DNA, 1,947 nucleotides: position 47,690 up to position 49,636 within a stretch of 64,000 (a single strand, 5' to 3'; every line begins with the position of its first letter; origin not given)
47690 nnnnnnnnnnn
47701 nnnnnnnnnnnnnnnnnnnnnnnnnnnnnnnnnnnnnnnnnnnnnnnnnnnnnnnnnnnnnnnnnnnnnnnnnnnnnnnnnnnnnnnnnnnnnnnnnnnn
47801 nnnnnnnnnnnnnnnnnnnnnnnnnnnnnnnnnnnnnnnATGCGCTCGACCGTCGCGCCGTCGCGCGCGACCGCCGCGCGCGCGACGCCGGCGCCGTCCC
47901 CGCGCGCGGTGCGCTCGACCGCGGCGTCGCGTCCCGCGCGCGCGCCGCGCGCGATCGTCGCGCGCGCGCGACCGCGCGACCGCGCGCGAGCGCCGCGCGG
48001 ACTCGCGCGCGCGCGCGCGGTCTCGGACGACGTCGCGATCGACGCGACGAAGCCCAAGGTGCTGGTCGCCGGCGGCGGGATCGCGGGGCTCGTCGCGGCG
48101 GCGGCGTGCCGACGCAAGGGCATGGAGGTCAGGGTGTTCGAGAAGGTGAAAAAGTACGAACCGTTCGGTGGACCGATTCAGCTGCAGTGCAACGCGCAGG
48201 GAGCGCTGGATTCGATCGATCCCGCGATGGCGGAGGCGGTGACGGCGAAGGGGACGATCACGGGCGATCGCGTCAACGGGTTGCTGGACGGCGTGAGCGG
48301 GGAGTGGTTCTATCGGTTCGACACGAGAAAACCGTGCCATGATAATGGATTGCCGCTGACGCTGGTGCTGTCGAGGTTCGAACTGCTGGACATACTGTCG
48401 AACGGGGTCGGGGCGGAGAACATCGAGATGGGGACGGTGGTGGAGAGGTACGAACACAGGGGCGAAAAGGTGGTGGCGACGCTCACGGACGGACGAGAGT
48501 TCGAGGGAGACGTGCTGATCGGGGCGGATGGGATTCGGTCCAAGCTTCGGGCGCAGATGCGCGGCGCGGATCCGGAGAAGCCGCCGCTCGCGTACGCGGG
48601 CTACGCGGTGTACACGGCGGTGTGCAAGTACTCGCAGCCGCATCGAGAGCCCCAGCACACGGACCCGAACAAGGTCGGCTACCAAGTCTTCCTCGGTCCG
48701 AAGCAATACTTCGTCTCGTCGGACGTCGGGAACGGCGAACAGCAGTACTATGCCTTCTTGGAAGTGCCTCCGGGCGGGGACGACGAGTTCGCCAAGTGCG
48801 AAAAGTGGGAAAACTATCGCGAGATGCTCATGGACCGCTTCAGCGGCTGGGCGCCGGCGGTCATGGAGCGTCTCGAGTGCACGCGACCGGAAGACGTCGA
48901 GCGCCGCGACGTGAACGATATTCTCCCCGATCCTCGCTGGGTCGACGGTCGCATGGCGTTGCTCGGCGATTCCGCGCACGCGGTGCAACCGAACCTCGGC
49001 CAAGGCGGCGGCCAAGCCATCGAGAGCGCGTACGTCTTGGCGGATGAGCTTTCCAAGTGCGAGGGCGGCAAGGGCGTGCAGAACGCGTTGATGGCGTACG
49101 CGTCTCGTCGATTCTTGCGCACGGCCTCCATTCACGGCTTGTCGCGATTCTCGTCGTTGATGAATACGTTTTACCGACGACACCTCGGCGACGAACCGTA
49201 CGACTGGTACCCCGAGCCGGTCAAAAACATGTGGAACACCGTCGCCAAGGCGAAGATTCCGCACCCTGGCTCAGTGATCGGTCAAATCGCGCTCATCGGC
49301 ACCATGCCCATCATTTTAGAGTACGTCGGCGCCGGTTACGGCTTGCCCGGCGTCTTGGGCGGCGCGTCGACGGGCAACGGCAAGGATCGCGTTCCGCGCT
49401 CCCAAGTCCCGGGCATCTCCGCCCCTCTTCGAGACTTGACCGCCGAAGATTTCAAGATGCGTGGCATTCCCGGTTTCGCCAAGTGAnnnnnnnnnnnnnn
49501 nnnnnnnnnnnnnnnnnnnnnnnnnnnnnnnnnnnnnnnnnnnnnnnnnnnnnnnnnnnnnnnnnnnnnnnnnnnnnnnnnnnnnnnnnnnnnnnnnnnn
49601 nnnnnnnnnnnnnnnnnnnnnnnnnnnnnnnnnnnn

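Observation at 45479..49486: Contiguous photoprotection/PSII genes: Psb28, violaxanthin de-epoxidase and zeaxanthin epoxidase, with VDE and ZEP head-to-head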

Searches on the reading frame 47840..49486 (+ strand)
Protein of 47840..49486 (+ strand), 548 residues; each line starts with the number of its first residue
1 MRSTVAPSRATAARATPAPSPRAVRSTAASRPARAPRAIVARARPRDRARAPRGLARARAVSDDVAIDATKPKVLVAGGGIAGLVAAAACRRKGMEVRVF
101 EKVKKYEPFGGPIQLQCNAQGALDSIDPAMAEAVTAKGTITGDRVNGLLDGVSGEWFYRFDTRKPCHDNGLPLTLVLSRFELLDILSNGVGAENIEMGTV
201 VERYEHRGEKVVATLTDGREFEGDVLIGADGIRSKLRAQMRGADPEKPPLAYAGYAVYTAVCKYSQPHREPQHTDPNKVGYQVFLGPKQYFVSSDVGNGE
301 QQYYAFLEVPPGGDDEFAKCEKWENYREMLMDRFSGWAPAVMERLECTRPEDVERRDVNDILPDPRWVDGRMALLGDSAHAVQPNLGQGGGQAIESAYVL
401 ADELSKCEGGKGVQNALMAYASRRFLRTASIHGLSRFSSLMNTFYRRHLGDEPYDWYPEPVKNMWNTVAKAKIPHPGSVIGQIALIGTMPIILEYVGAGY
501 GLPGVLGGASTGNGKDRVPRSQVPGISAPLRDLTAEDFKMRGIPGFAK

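Call 3: search_protein_families(library=pfam, proteins=[window:47840-49486:+], max_evalue=0.01)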
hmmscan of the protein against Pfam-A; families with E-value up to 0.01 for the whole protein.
window:47840-49486:+ (548 aa): 10 families
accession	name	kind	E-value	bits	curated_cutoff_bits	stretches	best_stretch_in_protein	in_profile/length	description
PF01494.25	FAD_binding_3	-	7.3e-18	65.3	22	1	73-427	3-341/349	FAD binding domain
PF07992.20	Pyr_redox_2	-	3.1e-06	27.3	26.1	1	73-113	2-41/291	Pyridine nucleotide-disulphide oxidoreductase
PF13450.12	NAD_binding_8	-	3.9e-06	27.5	21.9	1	76-102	1-27/68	NAD(P)-binding Rossmann-like domain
PF00890.30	FAD_binding_2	-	9.4e-06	25.5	20.4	1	74-105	2-33/414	FAD binding domain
PF01266.30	DAO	-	2.5e-05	24.4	27.9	1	73-102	1-30/353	FAD dependent oxidoreductase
PF01262.27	AlaDh_PNT_C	-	0.00041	20.3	23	1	71-102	28-59/214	Alanine dehydrogenase/PNT, C-terminal domain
PF03486.20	HI0933_like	-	0.00062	19.7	50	1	73-105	2-34/244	HI0933-like protein Rossmann domain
PF04820.20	Trp_halogenase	-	0.00087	18.7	21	0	73-99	1-31/458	Tryptophan halogenase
PF12831.13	FAD_oxidored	-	0.0014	18.4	27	1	74-102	2-30/416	FAD dependent oxidoreductase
PF01134.28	GIDA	-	0.0088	15.6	22.1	0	73-105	1-31/391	Glucose inhibited division protein A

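Call 6: find_encoding_contigs(protein=window:47840-49486:+, flank=10000, max_places=6)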
Protein window:47840-49486:+ (548 aa): 2 contigs read that carry it; 2 places shown.
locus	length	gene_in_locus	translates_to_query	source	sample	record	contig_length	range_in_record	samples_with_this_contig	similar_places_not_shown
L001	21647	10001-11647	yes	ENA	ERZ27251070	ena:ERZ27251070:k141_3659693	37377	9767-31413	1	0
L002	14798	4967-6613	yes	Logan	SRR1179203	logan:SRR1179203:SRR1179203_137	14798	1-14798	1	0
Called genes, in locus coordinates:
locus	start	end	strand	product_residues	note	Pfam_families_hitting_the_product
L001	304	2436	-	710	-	-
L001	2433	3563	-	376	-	PF01728:FtsJ, PF11861:DUF3381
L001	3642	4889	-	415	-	PF05712:MRG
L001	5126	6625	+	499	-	PF10186:ATG14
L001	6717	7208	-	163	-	PF01121:CoaE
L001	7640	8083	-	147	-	PF03912:Psb28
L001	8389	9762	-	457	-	PF07137:VDE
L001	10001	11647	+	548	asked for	PF07992:Pyr_redox_2 (faint), PF00890:FAD_binding_2 (weak), PF01266:DAO (faint), PF01494:FAD_binding_3, PF13450:NAD_binding_8 (weak)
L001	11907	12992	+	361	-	-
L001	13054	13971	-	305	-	PF13325:MCRS_N (weak)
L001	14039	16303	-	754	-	PF22916:UTP25_NTPase-like, PF06862:Utp25_C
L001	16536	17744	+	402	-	PF00155:Aminotran_1_2, PF01041:DegT_DnrJ_EryC1 (weak)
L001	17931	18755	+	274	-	PF10036:RLL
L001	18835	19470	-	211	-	PF00583:Acetyltransf_1, PF13508:Acetyltransf_7 (weak), PF08445:FR47 (faint)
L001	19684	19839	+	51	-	-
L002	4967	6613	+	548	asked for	PF07992:Pyr_redox_2 (faint), PF00890:FAD_binding_2 (weak), PF01266:DAO (faint), PF01494:FAD_binding_3, PF13450:NAD_binding_8 (weak)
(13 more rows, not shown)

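Call 20: find_homologous_proteins(query=window:47840-49486:+, max_evalue=1e-20)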
Query window:47840-49486:+ (548 aa): 447 proteins with E <= 1e-20 among 8000 candidates; the best 120 are listed.
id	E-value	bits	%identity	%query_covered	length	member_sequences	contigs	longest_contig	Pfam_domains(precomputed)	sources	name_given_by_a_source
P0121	0.0e+0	1037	92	87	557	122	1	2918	PF13450.13,PF00890.31,PF07992.21,PF01494.26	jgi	jgi:zeaxanthin epoxidase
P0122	0.0e+0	1035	92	87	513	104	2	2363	PF01266.31,PF13450.13,PF00890.31,PF07992.21,PF01494.26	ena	-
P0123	0.0e+0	1029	90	88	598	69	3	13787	PF01266.31,PF13450.13,PF00890.31,PF07992.21,PF01494.26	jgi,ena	-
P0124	0.0e+0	1026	91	87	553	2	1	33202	PF01266.31,PF13450.13,PF00890.31,PF07992.21,PF01494.26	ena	-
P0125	0.0e+0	1025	82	100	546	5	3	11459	PF01266.31,PF13450.13,PF00890.31,PF07992.21,PF01494.26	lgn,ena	-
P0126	1.1e-292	990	87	87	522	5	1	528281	PF01266.31,PF13450.13,PF01494.26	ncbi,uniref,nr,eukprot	ncbi:Monooxygenase, FAD-binding [Ostreococcus tauri]|uniref:Monooxygenase, FAD-binding n=1 Tax=Ostre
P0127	6.3e-287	971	78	100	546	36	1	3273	PF07992.21,PF01494.26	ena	-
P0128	2.6e-264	896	79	87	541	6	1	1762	PF01266.31,PF01494.26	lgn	-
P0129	5.4e-260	882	72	96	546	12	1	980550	PF01266.31,PF01494.26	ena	-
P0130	5.2e-257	872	75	91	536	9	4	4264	PF01494.26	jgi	-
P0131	7.1e-257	872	68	99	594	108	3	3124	PF01494.26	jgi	-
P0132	1.9e-256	870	78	87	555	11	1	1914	PF01494.26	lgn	-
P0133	3.6e-256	869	78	87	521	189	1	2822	PF01494.26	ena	-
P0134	5.5e-256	869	76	87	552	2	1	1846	PF01494.26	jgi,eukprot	eukprot:CAMPEP_0197590790 /NCGR_PEP_ID=MMETSP1326-20131121/12209_1 /TAXON_ID=1155430 /ORGANISM="Genu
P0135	7.2e-255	865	75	91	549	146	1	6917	PF01266.31,PF07992.21,PF01494.26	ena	-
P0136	1.6e-254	864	76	87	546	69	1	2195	PF01266.31,PF01494.26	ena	-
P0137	1.8e-254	864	70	99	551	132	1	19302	PF01266.31,PF07992.21,PF01494.26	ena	-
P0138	2.9e-253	860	77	87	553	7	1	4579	PF01494.26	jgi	jgi:zeaxanthin epoxidase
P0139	1.6e-251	854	75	87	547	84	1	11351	PF01266.31,PF07992.21,PF01494.26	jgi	jgi:zeaxanthin epoxidase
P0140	3.0e-250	850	76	87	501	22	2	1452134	PF01266.31,PF07992.21,PF01494.26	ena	-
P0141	2.0e-249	847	76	87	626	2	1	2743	PF00890.31,PF07992.21,PF01494.26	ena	-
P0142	3.0e-249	846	76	87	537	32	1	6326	PF01494.26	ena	-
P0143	3.9e-248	843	76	87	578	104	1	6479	PF07992.21,PF01494.26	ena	-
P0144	9.7e-248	841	72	92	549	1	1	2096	PF01266.31,PF01494.26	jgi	jgi:zeaxanthin epoxidase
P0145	1.3e-246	838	74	87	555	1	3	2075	PF01266.31,PF07992.21,PF01494.26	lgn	-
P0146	9.8e-217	739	68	84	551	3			PF01266.31,PF13450.13,PF00890.31,PF07992.21,PF01494.26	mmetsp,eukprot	mmetsp:Transcript_23817/g.66076 ORF Transcript_23817/g.66076 Transcript_23817/m.66076 type:complete 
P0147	2.6e-216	738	71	81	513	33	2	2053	PF01266.31,PF07992.21,PF01494.26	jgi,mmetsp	mmetsp:Transcript_9785/g.36333 ORF Transcript_9785/g.36333 Transcript_9785/m.36333 type:complete len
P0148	9.4e-215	732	79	72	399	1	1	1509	PF01494.26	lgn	-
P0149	1.3e-214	732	67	84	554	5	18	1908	PF01266.31,PF13450.13,PF00890.31,PF07992.21,PF01494.26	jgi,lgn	-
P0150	2.5e-212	725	76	73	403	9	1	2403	PF01494.26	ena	-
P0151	1.3e-210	719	66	87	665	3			PF01494.26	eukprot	eukprot:CAMPEP_0177598644 /NCGR_PEP_ID=MMETSP0419_2-20121207/12488_1 /TAXON_ID=582737 /ORGANISM="Tet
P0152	1.5e-201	689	64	84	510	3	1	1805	PF13450.13,PF00890.31,PF01494.26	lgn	-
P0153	3.5e-200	684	77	69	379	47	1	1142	PF01494.26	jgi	-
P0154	3.3e-193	661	62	87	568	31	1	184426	PF01494.26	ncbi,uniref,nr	ncbi:hypothetical protein PPROV_001123900 [Pycnococcus provasolii]|uniref:FAD-binding domain-contain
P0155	3.1e-191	655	64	87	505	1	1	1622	PF01494.26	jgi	-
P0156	1.3e-188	646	57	97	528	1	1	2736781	PF01266.31,PF00890.31,PF07992.21,PF01494.26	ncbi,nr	ncbi:unnamed protein product [Pedinophyceae sp. YPF-701]|nr:unnamed protein product [Pedinophyceae s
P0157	7.3e-165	568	54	88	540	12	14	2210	PF01494.26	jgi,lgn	-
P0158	1.8e-164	567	55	84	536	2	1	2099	PF01494.26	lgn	-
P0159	1.2e-160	554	55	87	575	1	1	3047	PF01494.26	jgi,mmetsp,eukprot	mmetsp:Transcript_37645/g.45406 ORF Transcript_37645/g.45406 Transcript_37645/m.45406 type:complete 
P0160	1.6e-160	554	54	84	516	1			PF01494.26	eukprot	eukprot:jgi/Mesvir1/22670/Mv14100-RA.1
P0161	3.3e-160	552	53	88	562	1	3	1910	PF07992.21,PF01494.26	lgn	-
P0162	1.1e-159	551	53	84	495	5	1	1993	PF01494.26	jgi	-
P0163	4.6e-159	549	54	87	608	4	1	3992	PF01266.31,PF07992.21,PF01494.26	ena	-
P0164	2.7e-158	546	53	84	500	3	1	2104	PF01266.31,PF13450.13,PF07992.21,PF01494.26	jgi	-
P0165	7.4e-148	512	66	65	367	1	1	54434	PF01266.31,PF07992.21,PF01494.26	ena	-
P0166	2.8e-147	510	52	87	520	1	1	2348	PF01494.26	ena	-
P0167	1.9e-146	507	73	54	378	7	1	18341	PF01266.31,PF07992.21,PF01494.26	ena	-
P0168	4.3e-144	499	50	88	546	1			PF01494.26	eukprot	eukprot:CAMPEP_0183811854 /NCGR_PEP_ID=MMETSP0803_2-20130417/50136_1 /TAXON_ID=195967 /ORGANISM="Cru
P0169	2.2e-140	487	56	77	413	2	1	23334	PF01494.26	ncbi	ncbi:hypothetical protein CYMTET_45049, partial [Cymbomonas tetramitiformis]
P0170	5.9e-140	486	79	39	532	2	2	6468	PF01266.31,PF13450.13,PF07992.21,PF01494.26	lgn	-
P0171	4.3e-138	479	46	96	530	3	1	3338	PF01266.31,PF01494.26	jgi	-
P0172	1.9e-137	477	48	87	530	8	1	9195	PF01266.31,PF13450.13,PF01494.26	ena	-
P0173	1.4e-135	471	48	87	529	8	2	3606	PF01494.26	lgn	-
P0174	2.5e-134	467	48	89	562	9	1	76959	PF01494.26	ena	-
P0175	2.3e-132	461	69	54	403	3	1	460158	PF01266.31,PF07992.21,PF01494.26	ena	-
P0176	5.1e-132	459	50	87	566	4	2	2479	PF01266.31,PF01494.26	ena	-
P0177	3.0e-131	457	48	87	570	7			PF01494.26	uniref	uniref:FAD-binding domain-containing protein n=1 Tax=Chloropicon primus TaxID=1764295 RepID=A0A7S2WZ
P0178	1.2e-130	455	48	87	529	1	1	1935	PF01494.26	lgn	-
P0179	1.8e-130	454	49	87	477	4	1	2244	PF01494.26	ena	-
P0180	3.3e-130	453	69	55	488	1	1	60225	PF01266.31,PF01494.26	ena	-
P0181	1.8e-127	444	48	88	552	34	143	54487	PF01494.26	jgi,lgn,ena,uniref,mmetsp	uniref:FAD-binding domain-containing protein n=1 Tax=Chloropicon roscoffensis TaxID=1461544 RepID=A0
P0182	4.3e-127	443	46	87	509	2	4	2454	PF01266.31,PF01494.26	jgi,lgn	-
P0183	6.7e-125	436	45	87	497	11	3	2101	PF01494.26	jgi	jgi:zeaxanthin epoxidase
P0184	6.0e-124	433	45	84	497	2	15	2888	PF01494.26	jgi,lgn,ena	-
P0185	8.9e-124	432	47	87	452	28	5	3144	PF01494.26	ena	-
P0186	2.4e-123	431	45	84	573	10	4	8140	PF01494.26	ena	-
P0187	3.5e-123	430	46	87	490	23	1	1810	PF00890.31,PF01494.26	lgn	-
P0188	3.4e-122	427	45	88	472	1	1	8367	PF01266.31,PF00890.31,PF01494.26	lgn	-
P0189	2.8e-121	424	46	84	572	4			PF01494.26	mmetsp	mmetsp:Transcript_1366/g.3851 ORF Transcript_1366/g.3851 Transcript_1366/m.3851 type:complete len:57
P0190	5.3e-113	397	44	78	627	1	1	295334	PF01266.31,PF13450.13,PF00890.31,PF07992.21,PF01262.28,PF01494.26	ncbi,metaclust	ncbi:Zeaxanthin epoxidase, chloroplastic, partial [Ananas comosus]|metaclust:status=active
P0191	1.2e-111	392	43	87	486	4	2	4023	PF01494.26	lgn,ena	-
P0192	2.1e-109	385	43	87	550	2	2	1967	PF01494.26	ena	-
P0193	6.5e-105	370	43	87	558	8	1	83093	PF01494.26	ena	-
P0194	6.0e-103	363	41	87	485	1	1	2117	PF01494.26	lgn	-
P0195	1.3e-102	362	52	62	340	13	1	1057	PF01494.26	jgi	-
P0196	9.3e-100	353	45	79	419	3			PF01494.26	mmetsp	mmetsp:Transcript_21389/g.69217 ORF Transcript_21389/g.69217 Transcript_21389/m.69217 type:complete 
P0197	1.3e-99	352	43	75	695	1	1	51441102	PF00498.32,PF07992.21,PF01494.26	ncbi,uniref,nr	ncbi:hypothetical protein O6H91_16G007200 [Diphasiastrum complanatum]|uniref:Uncharacterized protein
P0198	1.5e-99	352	43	75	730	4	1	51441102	PF00498.32,PF07992.21,PF01494.26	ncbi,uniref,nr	ncbi:hypothetical protein O6H91_16G007200 [Diphasiastrum complanatum]|uniref:Uncharacterized protein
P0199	9.5e-98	346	42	82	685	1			PF01266.31,PF00498.32,PF07992.21,PF01494.26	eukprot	eukprot:TRINITY_DN39257_c0_g1_i1.p1 TRINITY_DN39257_c0_g1~~TRINITY_DN39257_c0_g1_i1.p1 ORF type:comp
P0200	1.8e-97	345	43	91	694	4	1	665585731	PF00498.32,PF01494.26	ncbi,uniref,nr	ncbi:zeaxanthin epoxidase, chloroplastic isoform X2 [Hordeum vulgare subsp. vulgare]|uniref:zeaxanth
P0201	3.5e-97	344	68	42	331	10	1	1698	PF01266.31,PF07992.21,PF01494.26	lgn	-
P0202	5.7e-97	344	42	83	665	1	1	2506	PF00498.32,PF01494.26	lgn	-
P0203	5.7e-97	344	42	76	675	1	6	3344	PF00498.32,PF07992.21,PF01494.26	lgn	-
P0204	1.4e-96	342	45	78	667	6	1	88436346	PF01266.31,PF13450.13,PF00498.32,PF07992.21,PF01494.26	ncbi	ncbi:unnamed protein product [Urochloa humidicola]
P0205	1.9e-96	342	42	86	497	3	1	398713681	PF07992.21,PF01494.26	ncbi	ncbi:zeaxanthin epoxidase [Ranunculus cassubicifolius]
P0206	3.3e-96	341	43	79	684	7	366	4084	PF00498.32,PF07992.21,PF01494.26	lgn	-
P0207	6.3e-96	340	41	91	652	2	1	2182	PF00498.32,PF07992.21,PF01494.26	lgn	-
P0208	6.7e-96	340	42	83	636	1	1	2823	PF00498.32,PF07992.21,PF01494.26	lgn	-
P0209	9.3e-96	340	42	76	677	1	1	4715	PF00498.32,PF07992.21,PF01494.26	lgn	-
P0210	2.1e-95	339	42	75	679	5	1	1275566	PF00498.32,PF07992.21,PF01494.26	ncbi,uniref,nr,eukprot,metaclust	ncbi:hypothetical protein SELMODRAFT_234460 [Selaginella moellendorffii]|uniref:Zeaxanthin epoxidase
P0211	2.4e-95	338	44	78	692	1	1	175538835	PF00498.32,PF07992.21,PF01494.26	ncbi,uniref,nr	ncbi:hypothetical protein GOP47_0004934 [Adiantum capillus-veneris]|uniref:Zeaxanthin epoxidase, chl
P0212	4.5e-95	337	41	87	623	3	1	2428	PF00498.32,PF07992.21,PF01494.26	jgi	-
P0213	6.4e-95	337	42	88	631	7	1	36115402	PF00498.32,PF01494.26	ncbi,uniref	ncbi:Zeaxanthin epoxidase, chloroplastic [Salvia divinorum]|uniref:Zeaxanthin epoxidase, chloroplast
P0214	7.5e-95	337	42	76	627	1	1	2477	PF00498.32,PF07992.21,PF01494.26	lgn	-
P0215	1.1e-94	336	43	79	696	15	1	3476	PF00498.32,PF07992.21,PF01494.26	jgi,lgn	jgi:zeaxanthin epoxidase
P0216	1.2e-94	336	45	78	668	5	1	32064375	PF13450.13,PF00498.32,PF07992.21,PF01494.26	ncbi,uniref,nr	ncbi:zeaxanthin epoxidase, chloroplastic-like isoform X1 [Phragmites australis]|uniref:zeaxanthin ep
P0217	1.5e-94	336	41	76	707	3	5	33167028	PF00498.32,PF01494.26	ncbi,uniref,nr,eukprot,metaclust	ncbi:zeaxanthin epoxidase [Marchantia polymorpha subsp. ruderalis]|uniref:Zeaxanthin epoxidase, chlo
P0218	2.3e-94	335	44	78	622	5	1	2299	PF01494.26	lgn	-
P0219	2.6e-94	335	44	78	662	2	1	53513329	PF00498.32,PF07992.21,PF01494.26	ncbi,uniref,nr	ncbi:unnamed protein product [Linum tenue]|uniref:Zeaxanthin epoxidase, chloroplastic n=1 Tax=Linum 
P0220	2.8e-94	335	44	78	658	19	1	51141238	PF00498.32,PF01494.26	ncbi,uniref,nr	ncbi:zeaxanthin epoxidase, chloroplastic-like isoform X2 [Panicum virgatum]|uniref:Zeaxanthin epoxid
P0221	3.6e-94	334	44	79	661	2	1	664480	PF00498.32,PF07992.21,PF01494.26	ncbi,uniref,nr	ncbi:Zeaxanthin epoxidase, chloroplastic [Zostera marina]|uniref:Zeaxanthin epoxidase, chloroplastic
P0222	5.8e-94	334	44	78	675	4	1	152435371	PF00498.32,PF01494.26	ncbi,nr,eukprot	ncbi:zeaxanthin epoxidase, chloroplastic isoform X2 [Zea mays]|nr:zeaxanthin epoxidase, chloroplasti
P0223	8.7e-94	333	44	78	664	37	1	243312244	PF01266.31,PF00498.32,PF07992.21,PF01494.26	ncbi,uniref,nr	ncbi:hypothetical protein Zm00014a_013396 [Zea mays]|uniref:Zeaxanthin epoxidase, chloroplastic n=2 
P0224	1.1e-93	333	43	82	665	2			PF00498.32,PF07992.21,PF01494.26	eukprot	eukprot:TRINITY_DN9594_c0_g1_i1.p1 TRINITY_DN9594_c0_g1~~TRINITY_DN9594_c0_g1_i1.p1 ORF type:complet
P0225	1.6e-93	332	41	91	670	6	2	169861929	PF00498.32,PF07992.21,PF01494.26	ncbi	ncbi:hypothetical protein ACS0TY_029473 [Phlomoides rotata]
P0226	1.8e-93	332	42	91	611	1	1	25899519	PF00498.32,PF01494.26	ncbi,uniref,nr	ncbi:hypothetical protein PR202_gb15481 [Eleusine coracana subsp. coracana]|uniref:Zeaxanthin epoxid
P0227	2.3e-93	332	43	81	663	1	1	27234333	PF13450.13,PF00498.32,PF07992.21,PF01494.26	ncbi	ncbi:Zeaxanthin epoxidase [Bertholletia excelsa]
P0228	2.8e-93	332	43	78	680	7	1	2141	PF01494.26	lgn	-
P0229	3.7e-93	331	43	78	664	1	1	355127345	PF00498.32,PF01494.26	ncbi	ncbi:zeaxanthin epoxidase [Ranunculus cassubicifolius]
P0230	3.9e-93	331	44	79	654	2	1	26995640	PF13450.13,PF00498.32,PF07992.21,PF01494.26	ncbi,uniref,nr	ncbi:hypothetical protein SAY86_021903 [Trapa natans]|uniref:Zeaxanthin epoxidase, chloroplastic n=1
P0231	5.4e-93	331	43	76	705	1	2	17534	PF01266.31,PF01494.26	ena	-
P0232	6.8e-93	330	45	79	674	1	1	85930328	PF00498.32,PF01494.26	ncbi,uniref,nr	ncbi:zeaxanthin epoxidase, chloroplastic [Cornus florida]|uniref:zeaxanthin epoxidase, chloroplastic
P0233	1.5e-92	329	43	78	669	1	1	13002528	PF00498.32,PF07992.21,PF01494.26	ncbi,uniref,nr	ncbi:hypothetical protein SAY87_023983 [Trapa incisa]|uniref:Zeaxanthin epoxidase, chloroplastic n=1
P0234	1.6e-92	329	45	78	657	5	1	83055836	PF01266.31,PF00498.32,PF07992.21,PF01494.26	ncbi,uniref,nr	ncbi:hypothetical protein QVD17_04811 [Tagetes erecta]|uniref:Zeaxanthin epoxidase, chloroplastic n=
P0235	1.6e-92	329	43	83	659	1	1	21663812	PF00498.32,PF07992.21,PF01494.26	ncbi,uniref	ncbi:Zeaxanthin epoxidase, chloroplastic [Castilleja foliolosa]|uniref:Zeaxanthin epoxidase, chlorop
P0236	2.0e-92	329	44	78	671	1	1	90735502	PF00498.32,PF07992.21,PF01494.26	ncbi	ncbi:hypothetical protein LguiB_019433 [Lonicera macranthoides]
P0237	2.1e-92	329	43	78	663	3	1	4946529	PF13450.13,PF00498.32,PF01494.26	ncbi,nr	ncbi:hypothetical protein K1719_029588 [Acacia pycnantha]|nr:hypothetical protein K1719_029588 [Acac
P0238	2.4e-92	328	44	78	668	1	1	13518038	PF01266.31,PF00498.32,PF07992.21,PF01494.26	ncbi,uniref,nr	ncbi:zeaxanthin epoxidase chloroplastic [Tripterygium wilfordii]|uniref:Zeaxanthin epoxidase, chloro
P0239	2.5e-92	328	44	82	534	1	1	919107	PF00498.32,PF07992.21,PF01494.26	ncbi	ncbi:hypothetical protein ACQ4PT_023648 [Festuca glaucescens]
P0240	2.5e-92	328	42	81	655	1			PF00498.32,PF07992.21,PF01494.26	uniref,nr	uniref:Zeaxanthin epoxidase, chloroplastic n=1 Tax=Petunia hybrida TaxID=4102 RepID=A0A5B8YYI1_PETHY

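Call 45: find_encoding_contigs(protein=P0154, flank=10000, max_places=1)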
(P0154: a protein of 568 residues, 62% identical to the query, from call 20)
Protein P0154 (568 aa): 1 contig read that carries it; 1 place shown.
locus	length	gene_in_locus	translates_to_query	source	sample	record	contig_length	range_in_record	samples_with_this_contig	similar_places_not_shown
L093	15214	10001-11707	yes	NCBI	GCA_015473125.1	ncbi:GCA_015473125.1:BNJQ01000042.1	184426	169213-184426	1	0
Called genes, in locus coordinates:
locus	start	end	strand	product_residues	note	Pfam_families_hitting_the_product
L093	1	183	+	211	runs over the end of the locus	PF13532:2OG-FeII_Oxy_2 (weak)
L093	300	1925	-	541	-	PF00118:Cpn60_TCP1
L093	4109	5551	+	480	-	PF13385:Laminin_G_3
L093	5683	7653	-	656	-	PF00920:ILVD_EDD_N, PF24877:ILV_EDD_C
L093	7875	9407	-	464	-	PF07137:VDE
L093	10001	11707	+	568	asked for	PF01494:FAD_binding_3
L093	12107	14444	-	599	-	PF00266:Aminotran_5, PF01212:Beta_elim_lyase (weak)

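Call 46: find_encoding_contigs(protein=P0156, flank=10000, max_places=1)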
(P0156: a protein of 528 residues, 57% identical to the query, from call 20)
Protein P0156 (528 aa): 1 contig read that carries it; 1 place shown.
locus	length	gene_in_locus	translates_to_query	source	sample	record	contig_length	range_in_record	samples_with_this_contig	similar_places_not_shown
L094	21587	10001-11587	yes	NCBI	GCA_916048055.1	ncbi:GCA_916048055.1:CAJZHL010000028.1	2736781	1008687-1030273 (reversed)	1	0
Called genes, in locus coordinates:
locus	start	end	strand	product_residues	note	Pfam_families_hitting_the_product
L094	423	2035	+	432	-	-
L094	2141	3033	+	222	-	PF00581:Rhodanese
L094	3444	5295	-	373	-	PF03807:F420_oxidored (weak)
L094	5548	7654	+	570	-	PF13621:Cupin_8, PF02373:JmjC (weak)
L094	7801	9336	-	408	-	PF07137:VDE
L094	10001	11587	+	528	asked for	PF00890:FAD_binding_2 (weak), PF01266:DAO (faint), PF01494:FAD_binding_3, PF07992:Pyr_redox_2 (faint)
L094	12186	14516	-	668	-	-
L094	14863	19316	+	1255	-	PF21007:FBF1 (faint)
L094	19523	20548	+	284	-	PF21203:ECM10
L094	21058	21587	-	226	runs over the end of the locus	PF07650:KH_2, PF00189:Ribosomal_S3_C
